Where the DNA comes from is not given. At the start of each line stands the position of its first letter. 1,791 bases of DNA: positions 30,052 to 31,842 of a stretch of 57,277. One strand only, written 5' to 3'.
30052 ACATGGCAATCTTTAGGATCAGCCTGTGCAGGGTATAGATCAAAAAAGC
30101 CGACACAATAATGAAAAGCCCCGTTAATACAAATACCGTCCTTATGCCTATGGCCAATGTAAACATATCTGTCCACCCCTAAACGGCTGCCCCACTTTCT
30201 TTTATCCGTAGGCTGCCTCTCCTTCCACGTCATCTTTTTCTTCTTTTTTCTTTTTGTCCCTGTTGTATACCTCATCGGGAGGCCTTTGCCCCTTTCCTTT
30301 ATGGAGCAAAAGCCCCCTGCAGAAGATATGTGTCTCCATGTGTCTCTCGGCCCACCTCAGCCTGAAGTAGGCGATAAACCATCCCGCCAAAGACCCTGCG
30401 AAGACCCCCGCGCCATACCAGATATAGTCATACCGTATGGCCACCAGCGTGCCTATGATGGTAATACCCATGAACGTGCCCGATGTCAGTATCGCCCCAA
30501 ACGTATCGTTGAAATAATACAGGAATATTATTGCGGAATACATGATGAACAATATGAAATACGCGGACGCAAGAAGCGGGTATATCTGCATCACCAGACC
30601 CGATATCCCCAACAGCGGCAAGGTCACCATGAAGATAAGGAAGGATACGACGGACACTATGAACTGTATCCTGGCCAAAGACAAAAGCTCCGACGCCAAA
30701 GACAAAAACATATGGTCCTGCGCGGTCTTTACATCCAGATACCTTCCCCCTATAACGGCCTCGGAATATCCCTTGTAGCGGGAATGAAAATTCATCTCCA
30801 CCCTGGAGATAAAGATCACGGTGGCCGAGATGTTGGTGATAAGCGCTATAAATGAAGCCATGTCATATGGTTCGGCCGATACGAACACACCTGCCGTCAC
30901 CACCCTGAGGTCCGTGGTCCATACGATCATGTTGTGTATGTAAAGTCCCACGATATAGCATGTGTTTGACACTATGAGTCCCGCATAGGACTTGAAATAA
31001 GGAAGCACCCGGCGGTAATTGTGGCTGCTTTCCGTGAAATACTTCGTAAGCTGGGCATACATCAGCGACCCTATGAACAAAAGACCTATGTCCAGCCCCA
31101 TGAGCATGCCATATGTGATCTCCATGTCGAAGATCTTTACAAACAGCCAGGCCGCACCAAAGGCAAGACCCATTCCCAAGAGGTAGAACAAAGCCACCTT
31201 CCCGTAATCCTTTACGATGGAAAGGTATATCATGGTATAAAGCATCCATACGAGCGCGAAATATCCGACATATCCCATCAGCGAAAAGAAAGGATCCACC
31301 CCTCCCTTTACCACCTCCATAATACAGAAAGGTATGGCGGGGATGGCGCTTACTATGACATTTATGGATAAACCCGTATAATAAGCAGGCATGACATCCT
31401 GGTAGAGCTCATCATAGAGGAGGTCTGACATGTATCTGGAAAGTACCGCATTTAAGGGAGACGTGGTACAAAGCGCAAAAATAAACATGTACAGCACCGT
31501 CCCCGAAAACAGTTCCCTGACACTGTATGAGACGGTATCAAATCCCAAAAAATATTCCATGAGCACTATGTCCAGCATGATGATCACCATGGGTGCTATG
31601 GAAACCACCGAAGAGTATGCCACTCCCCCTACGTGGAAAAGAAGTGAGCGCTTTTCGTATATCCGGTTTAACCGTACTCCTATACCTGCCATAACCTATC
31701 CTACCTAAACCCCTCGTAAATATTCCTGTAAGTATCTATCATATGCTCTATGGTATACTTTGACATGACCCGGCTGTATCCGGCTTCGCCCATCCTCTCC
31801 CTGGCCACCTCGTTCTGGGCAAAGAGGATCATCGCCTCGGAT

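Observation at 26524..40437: Expanded Gram-positive Pel-type exopolysaccharide locus with three extra glycosyltransferases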

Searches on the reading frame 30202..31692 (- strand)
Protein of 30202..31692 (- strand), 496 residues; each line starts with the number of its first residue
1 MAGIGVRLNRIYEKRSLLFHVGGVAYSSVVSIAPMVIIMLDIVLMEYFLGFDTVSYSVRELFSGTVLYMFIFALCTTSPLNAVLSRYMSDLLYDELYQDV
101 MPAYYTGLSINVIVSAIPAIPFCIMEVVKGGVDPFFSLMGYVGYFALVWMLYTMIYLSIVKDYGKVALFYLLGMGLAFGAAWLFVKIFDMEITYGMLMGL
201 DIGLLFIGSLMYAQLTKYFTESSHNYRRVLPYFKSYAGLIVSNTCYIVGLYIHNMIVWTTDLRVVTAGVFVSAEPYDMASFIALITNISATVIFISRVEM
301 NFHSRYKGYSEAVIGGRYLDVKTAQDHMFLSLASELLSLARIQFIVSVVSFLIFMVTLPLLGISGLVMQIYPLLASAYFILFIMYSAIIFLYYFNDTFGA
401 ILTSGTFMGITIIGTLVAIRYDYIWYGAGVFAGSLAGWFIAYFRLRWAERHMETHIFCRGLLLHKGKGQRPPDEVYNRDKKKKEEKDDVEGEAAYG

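Call 3: search_protein_families(library=pfam, proteins=[window:30202-31692:-], max_evalue=0.01)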
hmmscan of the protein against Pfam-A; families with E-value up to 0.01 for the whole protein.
window:30202-31692:- (496 aa): 1 family
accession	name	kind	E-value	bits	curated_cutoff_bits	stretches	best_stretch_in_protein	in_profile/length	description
PF16933.10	PelG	-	4.6e-126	421.8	29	1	1-457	1-452/452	Putative exopolysaccharide Exporter (EPS-E)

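Call 4: search_protein_families(library=ncbifam, proteins=[window:30202-31692:-], max_evalue=0.01)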
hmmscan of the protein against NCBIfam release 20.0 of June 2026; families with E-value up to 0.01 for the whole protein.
window:30202-31692:- (496 aa): 0 families

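Call 12: find_related_loci(query=window:30202-31692:-, collection=genome_contigs, flank=10000)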
Query window:30202-31692:- (496 aa) in genome_contigs; peptide patterns used: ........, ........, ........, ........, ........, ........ (x = any residue, [..] = any of these).
512 stretches matched a pattern; 87 encode a relative of the query (tblastn E <= 1e-3); the best 80 are kept; 80 distinct loci.
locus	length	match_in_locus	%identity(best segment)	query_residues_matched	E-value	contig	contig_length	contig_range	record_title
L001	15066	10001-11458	60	1-487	0e+0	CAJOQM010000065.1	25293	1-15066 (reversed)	uncultured Lachnospiraceae bacterium isolate Rumen_Coassembly_mag_962 genome assembly, contig: k87_7590167, whole genome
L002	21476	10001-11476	54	1-492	3e-180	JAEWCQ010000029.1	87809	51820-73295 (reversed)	MAG: Bacillota bacterium isolate OH_PBB_40 k127_151633, whole genome shotgun sequence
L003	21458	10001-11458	52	1-486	3e-172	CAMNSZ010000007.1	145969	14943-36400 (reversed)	MAG: uncultured Lachnospiraceae bacterium isolate SRR19792994_bin.95_metawrap_v1.3_MAG genome assembly, contig: ERZ12290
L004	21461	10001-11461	52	1-481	5e-171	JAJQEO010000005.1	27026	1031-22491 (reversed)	MAG: Lachnospiraceae bacterium isolate MI.9_6 NODE_185_length_27026_cov_17.914501, whole genome shotgun sequence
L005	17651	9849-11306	51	1-486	2e-170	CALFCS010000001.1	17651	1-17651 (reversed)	MAG TPA_asm: uncultured Lachnospiraceae bacterium isolate SRR2857969_bin.89_CONCOCT_v1.1_MAG genome assembly, contig: ER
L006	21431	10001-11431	53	1-477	3e-170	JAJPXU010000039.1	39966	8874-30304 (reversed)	MAG: Lachnospiraceae bacterium isolate AH.13_8 NODE_101_length_39966_cov_16.007717, whole genome shotgun sequence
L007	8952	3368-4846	53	1-493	2e-170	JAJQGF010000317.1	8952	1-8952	MAG: Lachnospiraceae bacterium isolate U.10_7 NODE_503_length_8952_cov_6.005845, whole genome shotgun sequence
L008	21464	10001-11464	51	1-488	7e-170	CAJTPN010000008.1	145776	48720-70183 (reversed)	MAG TPA_asm: uncultured Acetatifactor sp. isolate MGBC107450 genome assembly, contig: MGBC107450.8, whole genome shotgun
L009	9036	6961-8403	52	1-481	3e-169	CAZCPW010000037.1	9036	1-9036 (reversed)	MAG TPA_asm: uncultured Lachnospiraceae bacterium isolate binchicken_co354_322 genome assembly, contig: NODE_9198_length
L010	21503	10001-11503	51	1-496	3e-169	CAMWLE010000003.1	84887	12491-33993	MAG TPA_asm: uncultured bacterium isolate SRR14411328_bin.10_metawrap_v1.3_MAG genome assembly, contig: NODE.45_length_8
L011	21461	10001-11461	52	1-487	2e-168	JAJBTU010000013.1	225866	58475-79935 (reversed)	MAG: Clostridiales bacterium isolate U_126905 U_126905=NODE_3_length_225866_cov_63.588975, whole genome shotgun sequence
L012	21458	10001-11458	53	1-485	8e-168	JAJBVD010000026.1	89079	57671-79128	MAG: Clostridiales bacterium isolate U_127075 U_127075=NODE_31_length_89079_cov_47.029003, whole genome shotgun sequence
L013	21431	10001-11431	52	1-477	3e-167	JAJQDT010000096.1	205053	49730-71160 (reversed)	MAG: Lachnospiraceae bacterium isolate MI.11_2 NODE_4_length_205053_cov_29.417189, whole genome shotgun sequence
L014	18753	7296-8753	51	1-486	3e-167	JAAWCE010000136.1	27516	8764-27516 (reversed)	MAG: Lachnospiraceae bacterium isolate ABMPRH_256_1 k141_1438568, whole genome shotgun sequence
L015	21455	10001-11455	53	1-484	3e-167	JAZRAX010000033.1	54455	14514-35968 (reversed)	MAG: Acetatifactor sp. isolate T1900045135_TC20190129.MAGScoT_cleanbin_000005 SGB_4891_k141_1489189, whole genome shotgu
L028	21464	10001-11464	50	1-488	6e-164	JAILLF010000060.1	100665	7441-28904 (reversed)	MAG: Acetatifactor sp. isolate RUI221 k141_8269351_flag=0_multi=63.0024_len=100665, whole genome shotgun sequence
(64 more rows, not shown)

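Call 17: search_protein_families(library=pfam, proteins=[L001:3677-6622:+, L003:15213-17657:+, L011:4039-6423:+, L003:11461-11856:+, L028:11496-11900:+, L028:16258-17778:+, L028:17813-20134:+, L003:19145-20191:+, L011:18569-20977:+], max_evalue=0.01)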
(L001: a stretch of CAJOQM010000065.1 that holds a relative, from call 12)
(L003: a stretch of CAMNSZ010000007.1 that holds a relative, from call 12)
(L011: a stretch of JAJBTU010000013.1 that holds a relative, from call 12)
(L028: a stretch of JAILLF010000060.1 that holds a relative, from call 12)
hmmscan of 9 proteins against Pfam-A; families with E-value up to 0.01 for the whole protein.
L001:3677-6622:+ (981 aa): 1 family
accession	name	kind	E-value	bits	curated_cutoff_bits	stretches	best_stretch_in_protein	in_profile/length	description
PF20990.2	DUF2207_C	-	0.0071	16.5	33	1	303-458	39-191/247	Predicted membrane protein (DUF2207) C-terminal domain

L003:15213-17657:+ (814 aa): 0 families

L011:4039-6423:+ (794 aa): 0 families

L003:11461-11856:+ (131 aa): 4 families
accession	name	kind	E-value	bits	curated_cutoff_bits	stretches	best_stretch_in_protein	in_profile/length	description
PF10066.14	DUF2304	-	6.5e-09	36.4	25.5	1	11-112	2-106/106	Uncharacterized conserved protein (DUF2304)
PF09586.16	YfhO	-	0.002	17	28.5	1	11-128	369-486/835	Bacterial membrane protein YfhO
PF09843.14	DUF2070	-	0.0057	15.5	30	1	12-127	104-212/561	Predicted membrane protein (DUF2070)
PF13520.12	AA_permease_2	-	0.0079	15.6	27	1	11-91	87-170/427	Amino acid permease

L028:11496-11900:+ (134 aa): 2 families
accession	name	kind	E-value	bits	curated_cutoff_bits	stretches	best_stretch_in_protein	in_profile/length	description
PF10066.14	DUF2304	-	1.9e-06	28.5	25.5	1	20-116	4-106/106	Uncharacterized conserved protein (DUF2304)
PF07907.16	YibE_F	-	0.0033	17.4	27.2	1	23-95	27-96/241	YibE/F-like protein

L028:16258-17778:+ (506 aa): 0 families

L028:17813-20134:+ (773 aa): 4 families
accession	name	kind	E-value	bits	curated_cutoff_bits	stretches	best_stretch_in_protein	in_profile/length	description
PF14907.12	NTP_transf_5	-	1.3e-41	143.3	31.2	1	405-655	3-249/249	Uncharacterised nucleotidyltransferase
PF00535.33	Glycos_transf_2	-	1.1e-35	123.5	23.3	1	7-147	1-141/168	Glycosyl transferase family 2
PF10111.15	Glyco_tranf_2_2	-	3.2e-10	40.4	27.3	1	7-106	1-103/276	Glycosyltransferase like family 2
PF13641.12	Glyco_tranf_2_3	-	1.1e-08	35.8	27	1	6-106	3-108/230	Glycosyltransferase like family 2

L003:19145-20191:+ (348 aa): 4 families
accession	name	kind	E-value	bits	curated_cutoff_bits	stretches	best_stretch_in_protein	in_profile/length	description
PF11380.13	Stealth_CR2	-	2.2e-44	150.5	39.4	1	52-152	1-102/108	Stealth protein CR2, conserved region 2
PF17101.10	Stealth_CR1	-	6.5e-09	35.8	27.2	1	18-41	2-25/29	Stealth protein CR1, conserved region 1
PF17102.10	Stealth_CR3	-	6.6e-07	29.6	24.2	1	230-265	2-37/49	Stealth protein CR3, conserved region 3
PF17103.10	Stealth_CR4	-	2e-05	24.9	27.4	1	305-346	3-44/55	Stealth protein CR4, conserved region 4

L011:18569-20977:+ (802 aa): 4 families
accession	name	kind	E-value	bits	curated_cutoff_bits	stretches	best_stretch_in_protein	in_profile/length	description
PF00535.33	Glycos_transf_2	-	7.1e-36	124.1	23.3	1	33-156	1-124/168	Glycosyl transferase family 2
PF14907.12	NTP_transf_5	-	4.4e-32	112.1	31.2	1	438-684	4-249/249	Uncharacterised nucleotidyltransferase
PF13641.12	Glyco_tranf_2_3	-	2.2e-10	41.4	27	1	32-219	3-179/230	Glycosyltransferase like family 2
PF10111.15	Glyco_tranf_2_2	-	2.1e-09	37.7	27.3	1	33-133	1-104/276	Glycosyltransferase like family 2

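Call 22: search_solved_structures(query=A1, max_evalue=10, show_alignments=2)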
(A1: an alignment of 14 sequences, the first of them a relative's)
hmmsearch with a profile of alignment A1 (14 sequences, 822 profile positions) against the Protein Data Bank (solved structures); distinct sequences matched with E-value up to 10: 0.

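Call 23: search_protein_families(library=pfam, alignment_id=A1, max_evalue=10)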
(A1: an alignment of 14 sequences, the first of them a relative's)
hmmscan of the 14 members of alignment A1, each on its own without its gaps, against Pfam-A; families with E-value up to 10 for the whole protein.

A. member 1, L011:4039-6423:+ (794 aa): 1 family
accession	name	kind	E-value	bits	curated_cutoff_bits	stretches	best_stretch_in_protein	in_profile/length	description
PF04505.17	CD225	-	2.6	8.7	27.1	1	599-625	12-39/68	Interferon-induced transmembrane protein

B. families by the number of members that match (of 14 scanned): 11 families
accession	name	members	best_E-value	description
PF20990.2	DUF2207_C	1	0.0071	Predicted membrane protein (DUF2207) C-terminal domain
PF14851.11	FAM176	1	0.011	FAM176 family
PF03839.21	Sec62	1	0.043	Translocation protein Sec62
PF01372.22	Melittin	1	0.094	Melittin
PF20485.3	DUF6724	1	0.55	Family of unknown function (DUF6724)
PF04505.17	CD225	1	2.6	Interferon-induced transmembrane protein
PF13786.12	DUF4179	1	5.2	Domain of unknown function (DUF4179)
PF14235.11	DUF4337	1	5.3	Domain of unknown function (DUF4337)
PF11998.13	DUF3493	1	6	Low psii accumulation1 / Rep27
PF07319.16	DnaI_N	1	6.1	Primosomal protein DnaI N-terminus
PF11694.13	DUF3290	1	9.3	Protein of unknown function (DUF3290)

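Call 27: find_homologous_proteins(query=A1, max_evalue=0.00001)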
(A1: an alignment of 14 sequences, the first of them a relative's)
Query A1 (14 sequences) (794 aa, profile of the alignment): 2073 proteins with E <= 0.00001 among 8000 candidates; the best 120 are listed.
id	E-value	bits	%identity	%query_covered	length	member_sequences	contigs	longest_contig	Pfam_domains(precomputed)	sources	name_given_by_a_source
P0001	2.4e-298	1010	46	100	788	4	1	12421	-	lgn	-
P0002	1.6e-296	1004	100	100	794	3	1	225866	-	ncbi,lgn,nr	ncbi:MAG: hypothetical protein LIO76_03780 [Clostridiales bacterium]|nr:hypothetical protein [Clostr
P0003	2.0e-285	968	42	100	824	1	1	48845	-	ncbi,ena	-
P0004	2.4e-285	967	69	100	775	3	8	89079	-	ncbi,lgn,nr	ncbi:MAG: hypothetical protein LIP10_04210 [Clostridiales bacterium]|nr:hypothetical protein [Clostr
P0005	6.9e-283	959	68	100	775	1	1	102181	-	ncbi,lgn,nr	ncbi:MAG: hypothetical protein LIO99_07825 [Clostridiales bacterium]|nr:hypothetical protein [Clostr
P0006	6.2e-278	943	43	100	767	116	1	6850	-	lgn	-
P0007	4.5e-275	933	60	100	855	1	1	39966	-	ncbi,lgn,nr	ncbi:MAG: amino acid ABC transporter permease [Lachnospiraceae bacterium]|nr:amino acid ABC transpor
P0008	3.0e-273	927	59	100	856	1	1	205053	-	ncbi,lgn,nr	ncbi:MAG: amino acid ABC transporter permease [Lachnospiraceae bacterium]|nr:amino acid ABC transpor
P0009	7.2e-273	926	61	100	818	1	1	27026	-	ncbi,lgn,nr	ncbi:MAG: amino acid ABC transporter permease [Lachnospiraceae bacterium]|nr:amino acid ABC transpor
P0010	6.2e-271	920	44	100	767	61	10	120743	-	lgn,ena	-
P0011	1.5e-270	918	47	99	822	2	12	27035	-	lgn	-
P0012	1.6e-270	918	47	99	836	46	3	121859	-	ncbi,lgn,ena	-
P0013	8.6e-267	906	38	100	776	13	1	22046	-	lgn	-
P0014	2.1e-266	905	46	99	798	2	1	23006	-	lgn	-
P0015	5.5e-266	903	44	99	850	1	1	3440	-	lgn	-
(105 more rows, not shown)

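Call 38: find_encoding_contigs(protein=window:30202-31692:-, flank=2000, max_places=4)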
Protein window:30202-31692:- (496 aa): no gene with exactly this product is on record in the collection.

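Call 41: predict_structure(alignment_id=A2)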
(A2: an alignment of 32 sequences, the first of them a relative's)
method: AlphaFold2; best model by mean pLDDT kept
length: 794 residues; sequences in the alignment: 32
mean_pLDDT: 81.0   pTM: 0.82
mean pLDDT of the five models: 81.0, 80.3, 79.8, 78.9, 78.4
residues with pLDDT >= 90: 326; 70-90: 333; 50-70: 57; < 50: 78
segments of 3 or more residues with pLDDT < 50: 399-469, 704-709
pLDDT, mean of each block of 10 residues (from residue 1): 89 96 91 86 94 93 90 93 83 71 80 83 83 82 89 94 85 77 82 74 94 90 94 94 92 92 84 87 92 90 68 93 84 88 92 87 90 77 62 57 39 32 26 25 30 32 42 74 91 89 92 95 90 95 93 84 90 95 90 87 91 87 75 89 92 69 87 85 90 87 49 84 76 82 94 93 92 90 88 59
secondary structure, 60 per line:
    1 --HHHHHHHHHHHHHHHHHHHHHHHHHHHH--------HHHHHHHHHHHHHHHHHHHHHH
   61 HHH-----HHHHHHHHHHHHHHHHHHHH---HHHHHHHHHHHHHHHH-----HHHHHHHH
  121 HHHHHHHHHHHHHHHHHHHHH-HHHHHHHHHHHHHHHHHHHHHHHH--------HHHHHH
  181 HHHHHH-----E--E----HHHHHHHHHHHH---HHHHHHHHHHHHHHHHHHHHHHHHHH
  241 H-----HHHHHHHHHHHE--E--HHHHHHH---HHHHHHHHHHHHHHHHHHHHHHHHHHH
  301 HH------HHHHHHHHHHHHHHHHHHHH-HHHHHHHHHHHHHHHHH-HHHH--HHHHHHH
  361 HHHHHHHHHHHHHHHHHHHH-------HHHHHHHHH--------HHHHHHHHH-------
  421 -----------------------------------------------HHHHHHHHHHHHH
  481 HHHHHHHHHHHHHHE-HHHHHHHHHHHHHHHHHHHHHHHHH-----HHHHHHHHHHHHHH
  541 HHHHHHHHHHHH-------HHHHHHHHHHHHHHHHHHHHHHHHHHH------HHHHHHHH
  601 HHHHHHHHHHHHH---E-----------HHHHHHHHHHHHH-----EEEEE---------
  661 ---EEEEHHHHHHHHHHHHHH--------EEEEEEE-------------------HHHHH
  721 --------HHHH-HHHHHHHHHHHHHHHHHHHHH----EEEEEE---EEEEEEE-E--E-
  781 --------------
elements in order (helices of 4 or more, strands of 3 or more residues): H3-30 H39-63 H69-88 H92-107 H113-141 H143-166 H175-186 H200-211 H215-241 H247-257 H264-270 H274-302 H309-328 H330-346 H348-351 H354-380 H388-396 H405-413 H468-494 H497-521 H527-552 H560-586 H593-613 H629-641 E647-651 E664-667 H668-681 E690-696 H716-720 H729-732 H734-754 E759-764 E768-774

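Call 43: fold_search(model_id=the predicted structure, library=pdb)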
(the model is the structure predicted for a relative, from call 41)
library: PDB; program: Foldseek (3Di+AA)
matches with E <= 10: 103; with E <= 0.001: 2
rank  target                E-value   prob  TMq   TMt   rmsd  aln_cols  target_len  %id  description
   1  8b6l_I                1.6e-04  1.00  0.36  0.41  16.3       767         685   11  Subtomogram average of the human Sec61-TRAP-OSTA-translocon (released 2022-12-07)
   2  7zli_A                5.6e-04  1.00  0.33  0.39  14.6       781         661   11  Cryo-EM structure of C-mannosyltransferase CeDPY19, in complex with Dol25-P-Man and bound to CMT2-Fab and anti-Fab nan (released 2023-01-11)
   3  6ftg_5                1.1e-03  1.00  0.36  0.42  14.9       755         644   10  Subtomogram average of OST-containing ribosome-translocon complexes from canine rough microsomal membranes (released 2018-03-21)
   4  7zlh_A                1.1e-03  1.00  0.36  0.41  12.9       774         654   10  Cryo-EM structure of C-mannosyltransferase CeDPY19, in apo state, bound to CMT2-Fab and anti-Fab nanobody (released 2023-01-11)
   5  7zlg_A                2.0e-03  1.00  0.37  0.42  13.6       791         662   11  Cryo-EM structure of C-mannosyltransferase CeDPY19, in complex with acceptor peptide and bound to CMT2-Fab and anti-Fa (released 2023-01-11)
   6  5gmy_A                4.2e-03  1.00  0.36  0.34  13.0       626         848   11  Crystal structure of the Archaeoglobus fulgidus oligosaccharyltransferase (O29867_ARCFU) tethered with an acceptor pep (released 2017-02-01)
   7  8if8_C                4.9e-03  1.00  0.36  0.45  10.2       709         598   10  Arabinosyltransferase AftA (released 2023-05-31)
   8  7d5p_B                1.3e+00  0.04  0.08  0.13  21.1       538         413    8  Structure of NorC transporter in an outward-open conformation in complex with a single-chain Indian camelid antibody (released 2021-06-09)
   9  8z8o_A                1.5e+00  0.15  0.10  0.25  10.8       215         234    6  norbelladine 4'-O-methyltransferase Y186F complexed with Mg and SAH (released 2024-08-07)
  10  5k7v_A                1.7e+00  0.10  0.09  0.21  18.6       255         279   11  Computational Design of Self-Assembling Cyclic Protein Homooligomers (released 2017-04-12)
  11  4ikv                  1.8e+00  0.08  0.12  0.16  20.5       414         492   13  Crystal structure of peptide transporter POT (released 2013-07-10)
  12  4mlb_A                2.0e+00  0.04  0.09  0.13  18.5       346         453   13  Reverse polarity of binding pocket suggests different function of a MOP superfamily transporter from Pyrococcus furios (released 2013-09-25)
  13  8xe4_D                2.3e+00  0.12  0.10  0.24  10.9       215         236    7  norbelladine 4'-O-methyltransferase complexed with Mg, SAH, and norbelladine (released 2024-08-07)
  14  3zxq_A                2.4e+00  0.06  0.05  0.21  12.9       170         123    6  CRYSTAL STRUCTURE OF THE ATP-BINDING DOMAIN OF MYCOBACTERIUM TUBERCULOSIS DOST (released 2011-08-24)
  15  8jd9_A                2.5e+00  0.02  0.08  0.07  28.3       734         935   11  Cyro-EM structure of the Na+/H+ antipoter SOS1 from Arabidopsis thaliana,class1 (released 2023-11-08)
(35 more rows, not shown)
